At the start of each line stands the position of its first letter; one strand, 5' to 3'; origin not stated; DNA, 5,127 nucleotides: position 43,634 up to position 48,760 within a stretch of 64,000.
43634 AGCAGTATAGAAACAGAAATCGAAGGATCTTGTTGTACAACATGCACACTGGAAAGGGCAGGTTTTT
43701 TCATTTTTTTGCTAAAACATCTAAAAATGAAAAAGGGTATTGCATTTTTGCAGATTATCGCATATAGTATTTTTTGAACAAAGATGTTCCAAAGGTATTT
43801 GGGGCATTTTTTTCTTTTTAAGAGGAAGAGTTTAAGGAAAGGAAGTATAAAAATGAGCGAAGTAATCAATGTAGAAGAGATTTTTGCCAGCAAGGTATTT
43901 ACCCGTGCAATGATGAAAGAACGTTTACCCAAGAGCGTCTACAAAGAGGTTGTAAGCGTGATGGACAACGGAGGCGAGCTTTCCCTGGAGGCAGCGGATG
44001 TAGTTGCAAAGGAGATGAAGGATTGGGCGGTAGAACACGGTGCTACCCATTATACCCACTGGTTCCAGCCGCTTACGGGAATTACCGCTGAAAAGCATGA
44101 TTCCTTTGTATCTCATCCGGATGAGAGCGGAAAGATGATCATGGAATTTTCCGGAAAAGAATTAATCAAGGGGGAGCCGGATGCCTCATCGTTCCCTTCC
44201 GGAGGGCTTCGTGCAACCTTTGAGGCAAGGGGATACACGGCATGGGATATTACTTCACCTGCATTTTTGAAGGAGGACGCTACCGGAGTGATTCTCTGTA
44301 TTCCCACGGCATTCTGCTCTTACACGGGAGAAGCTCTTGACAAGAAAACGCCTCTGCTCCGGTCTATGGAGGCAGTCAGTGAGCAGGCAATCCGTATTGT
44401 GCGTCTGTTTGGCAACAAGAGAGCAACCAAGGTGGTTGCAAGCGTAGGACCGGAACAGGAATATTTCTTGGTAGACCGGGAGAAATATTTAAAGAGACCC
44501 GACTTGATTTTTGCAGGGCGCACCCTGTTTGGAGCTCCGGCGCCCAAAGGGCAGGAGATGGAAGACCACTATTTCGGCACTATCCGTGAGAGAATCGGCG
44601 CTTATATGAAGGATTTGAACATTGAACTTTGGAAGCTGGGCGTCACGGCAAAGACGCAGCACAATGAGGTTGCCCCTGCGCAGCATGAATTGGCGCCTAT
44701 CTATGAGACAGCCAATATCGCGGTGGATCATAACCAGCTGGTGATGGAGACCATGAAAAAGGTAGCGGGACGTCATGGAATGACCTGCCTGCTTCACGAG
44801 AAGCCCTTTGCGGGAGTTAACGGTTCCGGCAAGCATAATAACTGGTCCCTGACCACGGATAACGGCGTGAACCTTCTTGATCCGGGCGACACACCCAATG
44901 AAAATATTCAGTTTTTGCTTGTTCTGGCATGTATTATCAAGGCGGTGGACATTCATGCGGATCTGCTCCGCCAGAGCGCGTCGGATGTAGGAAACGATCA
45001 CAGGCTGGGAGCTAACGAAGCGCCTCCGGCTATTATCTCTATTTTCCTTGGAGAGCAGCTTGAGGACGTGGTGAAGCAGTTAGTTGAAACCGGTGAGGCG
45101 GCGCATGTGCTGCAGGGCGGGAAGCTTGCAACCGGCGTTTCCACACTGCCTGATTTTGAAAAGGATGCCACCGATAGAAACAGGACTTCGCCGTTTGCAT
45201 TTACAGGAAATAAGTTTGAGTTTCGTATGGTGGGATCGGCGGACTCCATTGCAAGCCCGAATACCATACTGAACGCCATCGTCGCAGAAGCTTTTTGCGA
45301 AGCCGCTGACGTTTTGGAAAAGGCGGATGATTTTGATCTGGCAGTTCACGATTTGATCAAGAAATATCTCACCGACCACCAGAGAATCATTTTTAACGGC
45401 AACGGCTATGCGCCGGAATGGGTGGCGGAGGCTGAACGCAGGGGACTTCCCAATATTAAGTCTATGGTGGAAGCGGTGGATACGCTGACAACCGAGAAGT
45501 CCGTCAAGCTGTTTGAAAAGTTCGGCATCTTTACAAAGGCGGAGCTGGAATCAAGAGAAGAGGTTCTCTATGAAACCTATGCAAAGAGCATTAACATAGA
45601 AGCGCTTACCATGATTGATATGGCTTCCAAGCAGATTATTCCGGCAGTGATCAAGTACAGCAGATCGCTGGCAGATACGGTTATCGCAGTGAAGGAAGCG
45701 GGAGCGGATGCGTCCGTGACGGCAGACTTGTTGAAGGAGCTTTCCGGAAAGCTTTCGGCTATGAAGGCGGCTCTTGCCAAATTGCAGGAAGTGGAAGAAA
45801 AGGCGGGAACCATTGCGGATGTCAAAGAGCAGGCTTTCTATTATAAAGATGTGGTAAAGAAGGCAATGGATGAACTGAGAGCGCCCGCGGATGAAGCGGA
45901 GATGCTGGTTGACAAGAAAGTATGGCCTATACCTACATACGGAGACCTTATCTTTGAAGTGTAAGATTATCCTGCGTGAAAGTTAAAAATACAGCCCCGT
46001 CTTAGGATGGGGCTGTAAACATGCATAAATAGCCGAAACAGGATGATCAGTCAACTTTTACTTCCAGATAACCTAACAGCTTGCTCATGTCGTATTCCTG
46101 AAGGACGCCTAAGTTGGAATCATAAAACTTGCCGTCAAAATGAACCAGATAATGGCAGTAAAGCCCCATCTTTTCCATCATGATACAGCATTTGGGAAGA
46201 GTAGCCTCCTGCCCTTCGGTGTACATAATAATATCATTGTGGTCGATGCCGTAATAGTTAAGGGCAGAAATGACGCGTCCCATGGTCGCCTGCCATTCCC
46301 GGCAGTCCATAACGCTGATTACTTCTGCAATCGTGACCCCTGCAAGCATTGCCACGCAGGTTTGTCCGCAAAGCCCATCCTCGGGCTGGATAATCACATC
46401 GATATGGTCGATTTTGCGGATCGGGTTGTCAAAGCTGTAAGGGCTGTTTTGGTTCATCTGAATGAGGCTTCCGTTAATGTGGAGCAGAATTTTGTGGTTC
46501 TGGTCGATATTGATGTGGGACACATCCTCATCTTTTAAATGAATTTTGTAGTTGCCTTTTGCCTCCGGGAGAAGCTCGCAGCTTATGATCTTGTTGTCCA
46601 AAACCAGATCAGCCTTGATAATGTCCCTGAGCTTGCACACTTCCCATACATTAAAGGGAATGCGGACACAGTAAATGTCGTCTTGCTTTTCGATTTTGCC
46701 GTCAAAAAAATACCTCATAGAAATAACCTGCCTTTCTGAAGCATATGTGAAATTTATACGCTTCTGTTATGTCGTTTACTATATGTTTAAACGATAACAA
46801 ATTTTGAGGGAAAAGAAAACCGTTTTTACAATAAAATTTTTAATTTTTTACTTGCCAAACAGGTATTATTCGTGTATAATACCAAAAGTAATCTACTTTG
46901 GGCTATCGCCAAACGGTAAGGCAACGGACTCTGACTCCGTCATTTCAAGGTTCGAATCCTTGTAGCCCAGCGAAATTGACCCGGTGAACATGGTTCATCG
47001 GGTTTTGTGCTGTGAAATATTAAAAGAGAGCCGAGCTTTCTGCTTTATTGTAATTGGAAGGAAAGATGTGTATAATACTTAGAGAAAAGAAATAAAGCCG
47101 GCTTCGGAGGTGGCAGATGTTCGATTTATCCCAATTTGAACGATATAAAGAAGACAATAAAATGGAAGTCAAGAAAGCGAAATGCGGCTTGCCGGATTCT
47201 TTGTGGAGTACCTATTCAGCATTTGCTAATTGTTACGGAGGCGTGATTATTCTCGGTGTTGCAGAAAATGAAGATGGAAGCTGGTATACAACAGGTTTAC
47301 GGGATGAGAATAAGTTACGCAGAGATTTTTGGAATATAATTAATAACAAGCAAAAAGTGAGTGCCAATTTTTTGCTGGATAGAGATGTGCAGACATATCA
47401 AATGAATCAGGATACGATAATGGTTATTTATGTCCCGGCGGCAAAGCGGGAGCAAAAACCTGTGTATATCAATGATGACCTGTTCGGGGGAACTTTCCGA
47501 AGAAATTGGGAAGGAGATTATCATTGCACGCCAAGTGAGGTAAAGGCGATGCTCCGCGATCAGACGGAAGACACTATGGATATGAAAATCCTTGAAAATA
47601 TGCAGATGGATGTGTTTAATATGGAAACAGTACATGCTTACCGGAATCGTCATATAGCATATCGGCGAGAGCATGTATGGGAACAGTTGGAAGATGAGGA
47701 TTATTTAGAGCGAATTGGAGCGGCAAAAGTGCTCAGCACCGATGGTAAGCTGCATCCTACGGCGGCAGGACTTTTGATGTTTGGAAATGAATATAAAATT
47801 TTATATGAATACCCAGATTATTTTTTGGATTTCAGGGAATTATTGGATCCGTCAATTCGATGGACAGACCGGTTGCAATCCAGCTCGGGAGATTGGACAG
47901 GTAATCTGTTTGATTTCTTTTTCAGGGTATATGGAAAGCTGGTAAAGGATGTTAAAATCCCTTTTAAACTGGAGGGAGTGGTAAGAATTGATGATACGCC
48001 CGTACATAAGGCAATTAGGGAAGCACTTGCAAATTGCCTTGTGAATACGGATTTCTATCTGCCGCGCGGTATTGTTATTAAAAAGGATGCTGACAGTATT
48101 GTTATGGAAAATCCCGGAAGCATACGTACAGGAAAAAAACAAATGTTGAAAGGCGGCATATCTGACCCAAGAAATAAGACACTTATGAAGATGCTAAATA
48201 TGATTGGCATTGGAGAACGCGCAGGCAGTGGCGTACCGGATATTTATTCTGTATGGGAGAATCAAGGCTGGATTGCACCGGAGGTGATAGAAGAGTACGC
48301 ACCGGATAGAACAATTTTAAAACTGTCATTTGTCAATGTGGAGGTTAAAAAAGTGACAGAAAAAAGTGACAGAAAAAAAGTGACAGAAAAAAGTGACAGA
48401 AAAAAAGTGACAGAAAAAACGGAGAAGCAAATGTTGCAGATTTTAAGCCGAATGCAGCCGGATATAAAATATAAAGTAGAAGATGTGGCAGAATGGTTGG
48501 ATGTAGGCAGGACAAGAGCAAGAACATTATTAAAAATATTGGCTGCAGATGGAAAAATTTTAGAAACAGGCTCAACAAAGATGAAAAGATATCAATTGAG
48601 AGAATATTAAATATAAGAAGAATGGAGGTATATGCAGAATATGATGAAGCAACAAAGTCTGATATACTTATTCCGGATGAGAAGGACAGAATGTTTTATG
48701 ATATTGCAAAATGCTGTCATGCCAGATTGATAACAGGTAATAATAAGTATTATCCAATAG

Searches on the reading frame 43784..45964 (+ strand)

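Call 39: search_protein_families(library=pfam, max_evalue=0.001, proteins=[window:43784-45964:+])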
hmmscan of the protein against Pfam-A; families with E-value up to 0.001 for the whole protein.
window:43784-45964:+ (726 aa): 3 families
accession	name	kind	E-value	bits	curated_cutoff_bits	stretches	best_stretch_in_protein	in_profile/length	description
PF12437.13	GSIII_N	-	3.4e-79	264.5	25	1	31-194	2-160/160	Glutamine synthetase type III N terminal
PF18318.6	Gln-synt_C-ter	-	5e-47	159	22.7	1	520-637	1-118/118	Glutamine synthetase C-terminal domain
PF00120.29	Gln-synt_C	-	8.1e-21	74.9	24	1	214-383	17-183/344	Glutamine synthetase, catalytic domain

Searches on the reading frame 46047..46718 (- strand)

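Call 69: search_protein_families(library=pfam, max_evalue=0.001, proteins=[window:46047-46718:-])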
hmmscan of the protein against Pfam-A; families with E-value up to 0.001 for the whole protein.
window:46047-46718:- (223 aa): 1 family
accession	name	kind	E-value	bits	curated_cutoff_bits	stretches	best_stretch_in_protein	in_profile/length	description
PF08922.17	DUF1905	-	4.4e-05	23.9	24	1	5-77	1-77/81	Domain of unknown function (DUF1905)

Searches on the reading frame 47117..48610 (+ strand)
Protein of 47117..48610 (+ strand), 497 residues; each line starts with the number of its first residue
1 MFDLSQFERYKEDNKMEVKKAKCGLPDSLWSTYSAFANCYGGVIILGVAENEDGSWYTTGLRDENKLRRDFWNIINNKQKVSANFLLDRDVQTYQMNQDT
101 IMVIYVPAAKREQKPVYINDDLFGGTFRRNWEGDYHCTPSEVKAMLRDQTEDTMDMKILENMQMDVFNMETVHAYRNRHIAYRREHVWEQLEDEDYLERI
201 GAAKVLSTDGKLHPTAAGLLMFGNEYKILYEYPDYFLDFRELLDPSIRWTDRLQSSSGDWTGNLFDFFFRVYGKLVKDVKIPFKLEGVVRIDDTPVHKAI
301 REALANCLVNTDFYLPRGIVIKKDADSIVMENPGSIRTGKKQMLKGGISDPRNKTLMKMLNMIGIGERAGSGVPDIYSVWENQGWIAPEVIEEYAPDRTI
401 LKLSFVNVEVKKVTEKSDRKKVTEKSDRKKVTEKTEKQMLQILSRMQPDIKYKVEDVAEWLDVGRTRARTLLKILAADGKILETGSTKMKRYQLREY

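Call 39: search_protein_families(library=pfam, max_evalue=0.001, proteins=[window:47117-48610:+])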
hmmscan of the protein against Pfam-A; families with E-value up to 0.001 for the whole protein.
window:47117-48610:+ (497 aa): 2 families
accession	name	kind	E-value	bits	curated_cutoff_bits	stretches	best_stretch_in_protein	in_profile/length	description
PF04326.19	SLFN_AlbA_2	-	1.8e-11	45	25.3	1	12-136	1-116/118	Schlafen, AlbA_2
PF13749.12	HATPase_c_4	-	1.3e-09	38.4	26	1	321-393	6-81/89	Putative ATP-dependent DNA helicase recG C-terminal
